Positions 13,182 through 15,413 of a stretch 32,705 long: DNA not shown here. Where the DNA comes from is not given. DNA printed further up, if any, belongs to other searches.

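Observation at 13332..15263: Rosetta-stone fusion: cytoplasmic class B radical SAM, one TM helix, extracytoplasmic SGNH-like domain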

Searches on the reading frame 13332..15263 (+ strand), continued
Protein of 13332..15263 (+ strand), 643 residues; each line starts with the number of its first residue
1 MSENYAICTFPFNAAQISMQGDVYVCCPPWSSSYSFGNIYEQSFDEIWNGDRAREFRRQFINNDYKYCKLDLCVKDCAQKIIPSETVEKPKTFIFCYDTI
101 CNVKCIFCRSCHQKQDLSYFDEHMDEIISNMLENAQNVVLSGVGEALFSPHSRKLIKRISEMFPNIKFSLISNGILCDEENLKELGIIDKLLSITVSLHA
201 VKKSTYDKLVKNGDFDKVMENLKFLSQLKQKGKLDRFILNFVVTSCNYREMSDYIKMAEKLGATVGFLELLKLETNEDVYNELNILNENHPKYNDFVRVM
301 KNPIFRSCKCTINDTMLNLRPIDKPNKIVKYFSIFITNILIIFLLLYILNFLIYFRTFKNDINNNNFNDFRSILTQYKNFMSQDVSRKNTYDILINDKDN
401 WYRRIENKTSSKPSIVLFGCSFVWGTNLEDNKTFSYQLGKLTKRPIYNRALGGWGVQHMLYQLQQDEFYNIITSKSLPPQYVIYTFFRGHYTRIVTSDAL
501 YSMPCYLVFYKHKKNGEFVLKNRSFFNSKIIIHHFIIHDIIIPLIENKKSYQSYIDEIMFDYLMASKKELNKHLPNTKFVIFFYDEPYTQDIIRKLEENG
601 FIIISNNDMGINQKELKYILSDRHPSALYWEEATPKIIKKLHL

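Call 65: find_encoding_contigs(protein=window:13332-15263:+, flank=3000, max_places=6)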
Protein window:13332-15263:+ (643 aa): no gene with exactly this product is on record in the collection.
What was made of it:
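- The exact product of the window ORF is not on record in the contig collection (call 65). The exact product is not on record elsewhere (call 65).
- Tried and rejected: Looking up the exact window product in the contig collection found nothing (call 65), so independent assemblies of this exact allele could not be checked.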
